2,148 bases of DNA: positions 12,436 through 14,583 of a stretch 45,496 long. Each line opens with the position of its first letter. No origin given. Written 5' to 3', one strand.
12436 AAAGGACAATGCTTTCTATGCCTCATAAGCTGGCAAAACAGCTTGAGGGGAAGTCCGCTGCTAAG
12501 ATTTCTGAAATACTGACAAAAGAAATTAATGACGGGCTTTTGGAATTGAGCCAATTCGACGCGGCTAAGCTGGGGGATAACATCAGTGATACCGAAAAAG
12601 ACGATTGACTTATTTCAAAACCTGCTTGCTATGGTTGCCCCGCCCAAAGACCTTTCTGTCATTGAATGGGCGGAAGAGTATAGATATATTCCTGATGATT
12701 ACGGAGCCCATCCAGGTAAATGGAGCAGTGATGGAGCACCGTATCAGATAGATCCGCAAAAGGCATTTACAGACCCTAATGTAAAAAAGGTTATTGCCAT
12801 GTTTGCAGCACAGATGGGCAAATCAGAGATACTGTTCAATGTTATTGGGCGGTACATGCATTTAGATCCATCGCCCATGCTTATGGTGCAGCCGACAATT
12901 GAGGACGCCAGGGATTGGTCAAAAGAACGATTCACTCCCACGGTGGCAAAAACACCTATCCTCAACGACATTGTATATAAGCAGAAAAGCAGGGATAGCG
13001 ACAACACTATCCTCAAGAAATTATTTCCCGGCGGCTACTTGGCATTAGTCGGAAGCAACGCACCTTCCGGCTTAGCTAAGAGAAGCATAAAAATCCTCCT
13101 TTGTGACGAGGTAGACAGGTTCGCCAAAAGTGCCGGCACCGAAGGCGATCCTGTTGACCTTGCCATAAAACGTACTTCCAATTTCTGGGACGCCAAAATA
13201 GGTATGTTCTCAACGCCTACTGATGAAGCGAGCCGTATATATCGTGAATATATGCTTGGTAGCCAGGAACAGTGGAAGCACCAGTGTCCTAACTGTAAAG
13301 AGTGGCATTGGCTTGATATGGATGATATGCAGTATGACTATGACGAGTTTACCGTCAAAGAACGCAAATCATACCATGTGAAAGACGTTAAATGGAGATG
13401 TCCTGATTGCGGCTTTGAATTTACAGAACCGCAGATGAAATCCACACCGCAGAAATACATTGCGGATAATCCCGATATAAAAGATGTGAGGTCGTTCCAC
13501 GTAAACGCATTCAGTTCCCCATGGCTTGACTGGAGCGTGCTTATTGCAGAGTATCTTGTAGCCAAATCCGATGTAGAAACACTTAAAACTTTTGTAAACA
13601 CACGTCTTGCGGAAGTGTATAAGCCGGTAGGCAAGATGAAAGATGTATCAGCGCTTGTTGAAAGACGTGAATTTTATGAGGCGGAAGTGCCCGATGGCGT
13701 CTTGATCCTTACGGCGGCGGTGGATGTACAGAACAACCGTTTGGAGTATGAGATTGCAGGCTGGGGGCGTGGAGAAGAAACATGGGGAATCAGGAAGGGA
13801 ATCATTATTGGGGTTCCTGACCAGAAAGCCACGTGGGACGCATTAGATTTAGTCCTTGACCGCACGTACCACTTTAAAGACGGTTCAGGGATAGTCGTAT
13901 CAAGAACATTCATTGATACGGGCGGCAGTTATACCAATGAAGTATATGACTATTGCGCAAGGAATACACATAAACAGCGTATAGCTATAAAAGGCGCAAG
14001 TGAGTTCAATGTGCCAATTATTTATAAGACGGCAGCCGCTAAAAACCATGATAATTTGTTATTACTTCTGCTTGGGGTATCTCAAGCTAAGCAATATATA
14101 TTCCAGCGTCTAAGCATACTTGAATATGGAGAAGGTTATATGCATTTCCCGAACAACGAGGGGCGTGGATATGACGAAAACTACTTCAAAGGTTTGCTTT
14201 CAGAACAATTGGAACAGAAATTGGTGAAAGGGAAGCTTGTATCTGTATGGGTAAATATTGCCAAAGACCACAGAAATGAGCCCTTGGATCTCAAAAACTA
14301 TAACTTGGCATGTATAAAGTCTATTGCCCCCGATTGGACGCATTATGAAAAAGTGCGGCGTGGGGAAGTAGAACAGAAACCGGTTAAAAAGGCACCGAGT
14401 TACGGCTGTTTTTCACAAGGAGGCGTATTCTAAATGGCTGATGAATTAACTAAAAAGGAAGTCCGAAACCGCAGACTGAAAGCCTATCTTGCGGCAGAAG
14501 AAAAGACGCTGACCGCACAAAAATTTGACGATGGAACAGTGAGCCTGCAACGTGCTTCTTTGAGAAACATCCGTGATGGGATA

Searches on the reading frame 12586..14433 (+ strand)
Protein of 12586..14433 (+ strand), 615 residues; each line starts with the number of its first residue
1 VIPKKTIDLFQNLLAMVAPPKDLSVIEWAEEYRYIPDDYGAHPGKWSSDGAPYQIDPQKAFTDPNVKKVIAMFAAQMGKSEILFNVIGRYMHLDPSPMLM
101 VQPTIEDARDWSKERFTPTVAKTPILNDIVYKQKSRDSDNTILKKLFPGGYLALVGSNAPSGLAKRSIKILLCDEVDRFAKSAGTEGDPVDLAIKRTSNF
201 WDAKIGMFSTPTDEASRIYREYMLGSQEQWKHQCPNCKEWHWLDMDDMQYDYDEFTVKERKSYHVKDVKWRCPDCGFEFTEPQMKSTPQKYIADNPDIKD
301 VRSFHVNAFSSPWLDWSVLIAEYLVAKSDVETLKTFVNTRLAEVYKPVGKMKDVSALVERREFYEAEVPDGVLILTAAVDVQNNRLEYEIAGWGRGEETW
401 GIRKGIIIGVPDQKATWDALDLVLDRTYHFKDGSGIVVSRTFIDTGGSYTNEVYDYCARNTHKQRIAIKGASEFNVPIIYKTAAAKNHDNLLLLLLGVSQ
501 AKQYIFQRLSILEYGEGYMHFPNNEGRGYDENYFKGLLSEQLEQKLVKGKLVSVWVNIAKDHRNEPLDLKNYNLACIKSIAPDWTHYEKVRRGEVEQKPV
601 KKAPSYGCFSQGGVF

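Call 27: search_dna_similar(query=window:12586-14433:+, collection=phages, mode=protein, max_rows=12)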
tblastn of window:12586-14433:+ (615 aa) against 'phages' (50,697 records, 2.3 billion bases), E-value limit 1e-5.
Records with a match: 886; places in all: 889; records where one place covers at least 80% of the query: 707.
Best place of each record, by identity: <60% 886.
By first word of the organism name: Escherichia 133; Salmonella 92; Flavobacterium 79; Vibrio 78; Pseudomonas 60; Rhodobacter 39; Aeromonas 29; Bacteriophage 27; Klebsiella 27; Bacillus 25; and 73 more.
By host as written in the record: - 128; Flavobacterium columnare 62; Escherichia coli 54; Rhodobacter capsulatus YW1 39; Pseudomonas aeruginosa 32; Salmonella enterica subsp. enterica serovar Typhimurium 25; Ralstonia solanacearum 21; Salmonella enterica 17; and 270 more.
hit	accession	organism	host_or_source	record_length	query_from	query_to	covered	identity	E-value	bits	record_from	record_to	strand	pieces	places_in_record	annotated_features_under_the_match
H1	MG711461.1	Faecalibacterium phage FP_Lagaffe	Faecalibacterium prausnitzii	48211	19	602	95%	42.7%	3e-143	465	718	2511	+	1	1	terminase large subunit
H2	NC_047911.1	Faecalibacterium phage FP_Lagaffe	Faecalibacterium prausnitzii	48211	19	602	95%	42.7%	3e-143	465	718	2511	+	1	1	terminase large subunit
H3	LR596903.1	Roseburia phage Shimadzu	-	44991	8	594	95%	41.9%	1e-144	469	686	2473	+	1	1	orf02: TermL, terminase large subunit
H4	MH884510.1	Exiguobacterium phage vB_EalM-137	Exiguobacterium alkaliphilum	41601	6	583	94%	41.8%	3e-132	433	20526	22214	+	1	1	tail assembly protein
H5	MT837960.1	Bacteriophage sp.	human fecal samples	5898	2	583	95%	41.4%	9e-143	461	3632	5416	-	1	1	record has no annotation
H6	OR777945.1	Phage nd4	-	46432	18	604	95%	41.0%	5e-137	447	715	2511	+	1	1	terminase DNA packaging protein A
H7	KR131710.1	Fusobacterium phage Funu1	Fusobacterium nucleatum 7_1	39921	4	592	96%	40.5%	7e-132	432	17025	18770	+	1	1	terminase | hypothetical protein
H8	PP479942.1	Faecalibacterium phage Lelie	Faecalibacterium sp. L2-61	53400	5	582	94%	40.8%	1e-132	434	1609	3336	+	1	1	terminase large subunit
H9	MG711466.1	Faecalibacterium phage FP_Toutatis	Faecalibacterium prausnitzii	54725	5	582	94%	40.8%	1e-132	434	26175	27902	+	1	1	terminase large subunit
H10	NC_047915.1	Faecalibacterium phage FP_Toutatis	Faecalibacterium prausnitzii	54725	5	582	94%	40.8%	1e-132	434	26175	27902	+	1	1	terminase large subunit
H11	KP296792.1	Bacteriophage Lily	Paenibacillus larvae ATCC 9545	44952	5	583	94%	40.2%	3e-129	424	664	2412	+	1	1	terminase large subunit | terminase small subunit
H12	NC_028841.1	Bacteriophage Lily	Paenibacillus larvae ATCC 9545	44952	5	583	94%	40.2%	3e-129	424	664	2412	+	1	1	terminase large subunit | terminase small subunit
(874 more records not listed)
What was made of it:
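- The host is unknown, and the nearest known phages share only about 42% TerL identity (call 27).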
